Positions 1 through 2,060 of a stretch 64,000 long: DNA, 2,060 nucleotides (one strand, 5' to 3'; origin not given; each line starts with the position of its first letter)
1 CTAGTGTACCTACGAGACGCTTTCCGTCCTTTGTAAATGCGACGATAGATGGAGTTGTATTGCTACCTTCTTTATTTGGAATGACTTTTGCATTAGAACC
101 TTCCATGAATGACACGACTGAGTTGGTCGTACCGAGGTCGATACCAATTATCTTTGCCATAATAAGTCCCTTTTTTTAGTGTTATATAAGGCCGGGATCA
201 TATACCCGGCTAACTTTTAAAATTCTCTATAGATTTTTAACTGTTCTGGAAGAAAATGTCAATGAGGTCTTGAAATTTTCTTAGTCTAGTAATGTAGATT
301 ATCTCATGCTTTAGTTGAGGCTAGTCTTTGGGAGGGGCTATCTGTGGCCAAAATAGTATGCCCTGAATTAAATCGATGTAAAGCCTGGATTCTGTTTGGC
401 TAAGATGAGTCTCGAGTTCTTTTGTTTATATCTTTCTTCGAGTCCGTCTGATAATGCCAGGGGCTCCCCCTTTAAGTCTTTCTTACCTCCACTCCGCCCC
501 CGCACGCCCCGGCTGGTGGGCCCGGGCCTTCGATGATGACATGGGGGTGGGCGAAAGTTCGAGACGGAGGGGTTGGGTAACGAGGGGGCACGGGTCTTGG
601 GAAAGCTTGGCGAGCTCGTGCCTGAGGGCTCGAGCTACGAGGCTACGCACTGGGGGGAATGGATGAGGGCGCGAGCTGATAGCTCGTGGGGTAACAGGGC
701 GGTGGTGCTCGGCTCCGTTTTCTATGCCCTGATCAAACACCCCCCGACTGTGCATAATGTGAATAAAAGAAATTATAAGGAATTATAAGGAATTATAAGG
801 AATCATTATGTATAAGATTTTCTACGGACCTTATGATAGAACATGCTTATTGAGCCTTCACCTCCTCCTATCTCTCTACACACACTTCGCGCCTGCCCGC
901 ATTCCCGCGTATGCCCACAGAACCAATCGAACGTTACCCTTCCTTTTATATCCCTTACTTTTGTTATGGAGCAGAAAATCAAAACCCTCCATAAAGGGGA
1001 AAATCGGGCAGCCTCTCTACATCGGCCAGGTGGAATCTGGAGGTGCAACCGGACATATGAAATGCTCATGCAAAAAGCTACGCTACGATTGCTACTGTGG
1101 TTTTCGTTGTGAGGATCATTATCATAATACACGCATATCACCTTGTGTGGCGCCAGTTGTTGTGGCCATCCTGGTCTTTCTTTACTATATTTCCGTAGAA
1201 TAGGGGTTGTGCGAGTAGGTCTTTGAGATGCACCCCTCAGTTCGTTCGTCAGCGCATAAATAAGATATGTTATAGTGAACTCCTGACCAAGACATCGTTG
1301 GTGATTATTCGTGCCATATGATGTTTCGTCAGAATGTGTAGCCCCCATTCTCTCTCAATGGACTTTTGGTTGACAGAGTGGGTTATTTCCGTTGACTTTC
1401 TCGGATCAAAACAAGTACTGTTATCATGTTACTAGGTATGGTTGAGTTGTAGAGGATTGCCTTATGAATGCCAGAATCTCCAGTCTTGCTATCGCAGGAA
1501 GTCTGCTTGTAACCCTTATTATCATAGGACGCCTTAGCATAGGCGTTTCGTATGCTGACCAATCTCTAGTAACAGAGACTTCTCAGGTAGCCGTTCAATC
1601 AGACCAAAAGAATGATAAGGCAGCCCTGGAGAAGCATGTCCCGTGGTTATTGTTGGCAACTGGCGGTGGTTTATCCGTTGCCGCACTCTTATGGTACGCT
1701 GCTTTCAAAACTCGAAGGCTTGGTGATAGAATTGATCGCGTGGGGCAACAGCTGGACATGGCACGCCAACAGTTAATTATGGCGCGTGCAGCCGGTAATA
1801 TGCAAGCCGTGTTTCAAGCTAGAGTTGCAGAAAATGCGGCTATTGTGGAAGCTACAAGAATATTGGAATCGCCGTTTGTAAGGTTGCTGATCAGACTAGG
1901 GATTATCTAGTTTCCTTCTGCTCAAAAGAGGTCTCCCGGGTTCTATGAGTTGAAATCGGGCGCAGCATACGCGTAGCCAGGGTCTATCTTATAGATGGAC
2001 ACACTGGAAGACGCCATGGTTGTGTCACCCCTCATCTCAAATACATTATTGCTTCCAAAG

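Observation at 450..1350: About 0.9 kb with no credible ORF upstream of dnaK, containing a 66% GC strand-asymmetric island: candidate large structured RNA or foreign remnant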

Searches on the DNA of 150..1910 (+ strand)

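Call 5: search_rna_families(source=window, start=150, end=1500, threshold=evalue, max_evalue=10, show_alignments=3)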
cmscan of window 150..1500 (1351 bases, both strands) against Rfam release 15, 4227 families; matches with E-value up to 10: 4.
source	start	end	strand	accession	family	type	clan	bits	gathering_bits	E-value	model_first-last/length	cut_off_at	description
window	1313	1371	+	RF00137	SNORD83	Gene; snRNA; snoRNA; CD-box;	-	17.6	35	3.9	1-78/78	no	Small nucleolar RNA SNORD83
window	655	702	+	RF02040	HOTTIP_1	Gene; lncRNA;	-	13.8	50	4.9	1-57/57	no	HOXA transcript at the distal tip, conserved region 1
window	344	401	-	RF01087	PK-repZ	Cis-reg;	-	12.9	44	7.3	1-150/150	no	Pseudoknot of the regulatory region of the repZ gene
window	194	333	+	RF00636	NRON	Gene;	-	9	50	8.5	1-370/370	no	ncRNA Repressor of NFAT (nuclear factor of activated T cells)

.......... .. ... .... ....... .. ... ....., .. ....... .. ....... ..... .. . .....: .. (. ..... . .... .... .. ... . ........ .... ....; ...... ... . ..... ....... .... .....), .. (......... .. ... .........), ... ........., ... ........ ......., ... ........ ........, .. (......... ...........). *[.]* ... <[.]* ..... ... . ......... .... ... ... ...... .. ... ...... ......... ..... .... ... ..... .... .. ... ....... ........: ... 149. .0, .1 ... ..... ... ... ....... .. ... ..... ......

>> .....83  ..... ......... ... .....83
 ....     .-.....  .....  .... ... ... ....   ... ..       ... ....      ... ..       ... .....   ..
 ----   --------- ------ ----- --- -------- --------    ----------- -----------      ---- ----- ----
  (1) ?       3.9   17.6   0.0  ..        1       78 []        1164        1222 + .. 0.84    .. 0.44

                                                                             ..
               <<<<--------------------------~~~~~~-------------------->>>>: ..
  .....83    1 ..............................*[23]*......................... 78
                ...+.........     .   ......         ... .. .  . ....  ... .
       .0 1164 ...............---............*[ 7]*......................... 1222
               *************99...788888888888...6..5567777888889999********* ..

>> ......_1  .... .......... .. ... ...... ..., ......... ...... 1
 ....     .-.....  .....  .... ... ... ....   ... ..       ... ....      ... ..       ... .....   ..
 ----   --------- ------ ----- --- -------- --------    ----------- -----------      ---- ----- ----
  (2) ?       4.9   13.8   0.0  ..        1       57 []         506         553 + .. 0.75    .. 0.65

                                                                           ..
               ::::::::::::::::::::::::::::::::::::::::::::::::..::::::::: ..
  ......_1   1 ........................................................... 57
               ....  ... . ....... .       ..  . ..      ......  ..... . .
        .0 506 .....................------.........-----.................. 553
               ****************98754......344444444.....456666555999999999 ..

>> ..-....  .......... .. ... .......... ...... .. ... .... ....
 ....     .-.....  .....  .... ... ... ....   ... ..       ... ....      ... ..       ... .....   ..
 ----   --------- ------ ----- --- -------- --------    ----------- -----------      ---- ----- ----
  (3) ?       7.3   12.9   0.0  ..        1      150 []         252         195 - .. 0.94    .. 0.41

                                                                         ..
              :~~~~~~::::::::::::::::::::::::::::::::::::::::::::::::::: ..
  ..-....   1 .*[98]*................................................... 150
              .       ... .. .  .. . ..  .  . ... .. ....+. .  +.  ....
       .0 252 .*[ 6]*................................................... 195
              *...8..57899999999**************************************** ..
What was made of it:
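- Rfam finds nothing below E = 3.9 in 150-1500 (call 5).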

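Call 19: search_dna_similar(query=window:161-1463:+, collection=plasmids, mode=distant, max_evalue=0.01)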
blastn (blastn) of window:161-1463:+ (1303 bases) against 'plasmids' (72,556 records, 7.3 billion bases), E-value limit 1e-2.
No match.

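Call 20: search_dna_similar(query=window:161-1463:+, collection=phages, mode=distant, max_evalue=0.01)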
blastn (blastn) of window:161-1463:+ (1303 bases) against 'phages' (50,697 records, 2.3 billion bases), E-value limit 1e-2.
No match.

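Call 44: search_rna_families(sources=[L002, L085, L089, L087, L083], threshold=evalue, max_evalue=1)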
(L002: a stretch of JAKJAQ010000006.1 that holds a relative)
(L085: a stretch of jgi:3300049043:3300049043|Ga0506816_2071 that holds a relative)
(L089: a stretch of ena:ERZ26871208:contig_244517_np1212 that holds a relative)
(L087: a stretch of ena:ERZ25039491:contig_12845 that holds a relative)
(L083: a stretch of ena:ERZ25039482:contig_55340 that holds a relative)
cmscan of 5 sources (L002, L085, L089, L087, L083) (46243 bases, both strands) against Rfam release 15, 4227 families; matches with E-value up to 1: 2.
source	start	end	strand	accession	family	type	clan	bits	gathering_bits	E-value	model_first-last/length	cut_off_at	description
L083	2481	2558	-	RF00029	Intron_gpII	Intron;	-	32.2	40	0.013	1-77/77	no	Group II catalytic intron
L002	8651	8775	-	RF01808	MicX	Gene; sRNA;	-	24.2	75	0.26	1-194/194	no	MicX Vibrio cholerae sRNA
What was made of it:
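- On Group I/II introns and GOLLD, ROOL, OLE, HEARO, raiA: The only group II hit is elsewhere, in L083 at 2481-2558 (call 44).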

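Call 99: search_with_rna_model(model_id=R1, source=window, start=400, end=1100, filters=off, max_evalue=10, show_alignments=3)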
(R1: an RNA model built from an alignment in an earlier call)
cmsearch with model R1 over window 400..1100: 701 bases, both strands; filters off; matches with E-value up to 10: 16.
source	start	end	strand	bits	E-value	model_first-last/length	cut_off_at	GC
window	490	534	-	12.2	0.0089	1-70/70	no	0.8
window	638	675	+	3.4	1.3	24-61/70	no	0.68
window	680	711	+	2.7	1.8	30-61/70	no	0.66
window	648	719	-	2.3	2.3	1-70/70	no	0.65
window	503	518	+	1.8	2.9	1-70/70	no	0.81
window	543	555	+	1.6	3.3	49-61/70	no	0.77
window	589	620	+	1.5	3.5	1-70/70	no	0.62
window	823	841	+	1.4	3.7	1-70/70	no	0.37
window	563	574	+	1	4.6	1-70/70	no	0.67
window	589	620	-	0.9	4.8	1-70/70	no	0.62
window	409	448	-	0.9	4.9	1-70/70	no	0.4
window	921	935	-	0.6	5.8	1-70/70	no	0.4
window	974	1037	+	-0.2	9.3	1-70/70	no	0.5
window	857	868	-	-0.3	9.4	50-61/70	no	0.58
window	738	752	-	-0.3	9.6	1-70/70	no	0.73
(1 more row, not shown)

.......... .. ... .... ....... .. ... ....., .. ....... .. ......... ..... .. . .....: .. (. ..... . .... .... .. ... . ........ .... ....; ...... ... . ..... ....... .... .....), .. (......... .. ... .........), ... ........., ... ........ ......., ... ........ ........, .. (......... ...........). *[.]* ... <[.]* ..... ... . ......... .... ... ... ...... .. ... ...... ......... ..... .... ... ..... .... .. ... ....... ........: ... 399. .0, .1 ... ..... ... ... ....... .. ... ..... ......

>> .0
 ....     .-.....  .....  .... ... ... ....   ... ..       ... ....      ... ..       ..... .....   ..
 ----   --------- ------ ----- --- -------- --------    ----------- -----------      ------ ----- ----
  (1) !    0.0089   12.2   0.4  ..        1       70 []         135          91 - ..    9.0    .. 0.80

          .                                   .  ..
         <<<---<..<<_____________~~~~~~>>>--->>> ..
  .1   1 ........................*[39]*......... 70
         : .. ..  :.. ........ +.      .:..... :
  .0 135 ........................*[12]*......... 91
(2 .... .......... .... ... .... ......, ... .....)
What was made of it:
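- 490..534 (-): Compact D-E-F hairpin module: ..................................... It is the homologue of the conserved irregular hairpin of relatives, and is degenerate here (a U.U and an A.G in the outer helix). Covariance model R1 scores 12.2 bits, E = 0.009 within 400-1100 (call 99).
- The local hairpin module is degenerate (call 99).
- Tried and rejected: The covariance model places the module at 490-534 instead (call 99).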

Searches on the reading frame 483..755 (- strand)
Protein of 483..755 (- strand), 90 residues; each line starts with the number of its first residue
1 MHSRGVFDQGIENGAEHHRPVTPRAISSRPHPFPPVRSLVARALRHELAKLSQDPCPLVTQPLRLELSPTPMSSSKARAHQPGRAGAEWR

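Call 11: search_protein_families(library=pfam, proteins=[window:483-755:-], max_evalue=0.1)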
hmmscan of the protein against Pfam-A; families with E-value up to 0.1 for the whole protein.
window:483-755:- (90 aa): 0 families

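Call 78: find_homologous_proteins(query=window:483-755:-, max_evalue=0.01)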
Query window:483-755:- (90 aa): 1 proteins with E <= 0.01 among 5 candidates.
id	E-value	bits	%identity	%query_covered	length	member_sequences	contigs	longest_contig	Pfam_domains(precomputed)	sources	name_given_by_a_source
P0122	4.6e-53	195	100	100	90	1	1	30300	-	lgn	-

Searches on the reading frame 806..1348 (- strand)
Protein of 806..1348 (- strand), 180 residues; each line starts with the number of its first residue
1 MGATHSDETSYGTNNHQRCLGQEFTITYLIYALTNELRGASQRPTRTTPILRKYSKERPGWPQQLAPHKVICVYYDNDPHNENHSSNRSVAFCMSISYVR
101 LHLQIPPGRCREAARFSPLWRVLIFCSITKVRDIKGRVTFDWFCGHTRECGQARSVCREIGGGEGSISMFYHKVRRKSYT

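Call 11: search_protein_families(library=pfam, proteins=[window:806-1348:-], max_evalue=0.1)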
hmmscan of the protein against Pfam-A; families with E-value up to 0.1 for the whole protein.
window:806-1348:- (180 aa): 0 families

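Call 85: search_protein_representatives(protein=window:806-1348:-)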
Query: 180 residues. Proteins with E-value up to 0.001 (for the whole library): 0; up to 1e-10: 0; up to 1e-30: 0. The best 0 are listed.
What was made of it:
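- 1014..1463 (.): Non-coding DNA between the element and the 148-aa gene. It is not conserved in relatives and presumably holds that gene's promoter. It contains the 1203-1236 helix. No protein homology for the 180-aa ORF that covers it (call 85).
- Checked: The 180-aa ORF matches none of 1.84 billion representatives (call 85).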

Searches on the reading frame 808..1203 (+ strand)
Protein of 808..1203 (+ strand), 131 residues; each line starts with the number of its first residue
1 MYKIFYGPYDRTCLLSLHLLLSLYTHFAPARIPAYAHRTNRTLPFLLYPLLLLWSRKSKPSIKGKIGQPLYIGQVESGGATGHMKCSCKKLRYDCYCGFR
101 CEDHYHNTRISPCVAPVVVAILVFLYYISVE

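Call 11: search_protein_families(library=pfam, proteins=[window:808-1203:+], max_evalue=0.1)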
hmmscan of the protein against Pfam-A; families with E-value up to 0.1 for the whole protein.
window:808-1203:+ (131 aa): 0 families

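Call 77: find_homologous_proteins(query=window:808-1203:+, max_evalue=0.001)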
Query window:808-1203:+ (131 aa): 1 proteins with E <= 0.001 among 14 candidates.
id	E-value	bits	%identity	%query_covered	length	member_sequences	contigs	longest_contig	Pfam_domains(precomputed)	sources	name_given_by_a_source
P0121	1.3e-85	302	100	100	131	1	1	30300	-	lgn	-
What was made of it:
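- On Protein-coding gene or pseudogene: Protein searches return only self hits or none (calls 77, 78, 85).
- Checked: The 131-aa and 90-aa ORFs match only themselves among 5.8 billion proteins (calls 77, 78).
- No protein homologues were found (calls 77, 78, 85).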
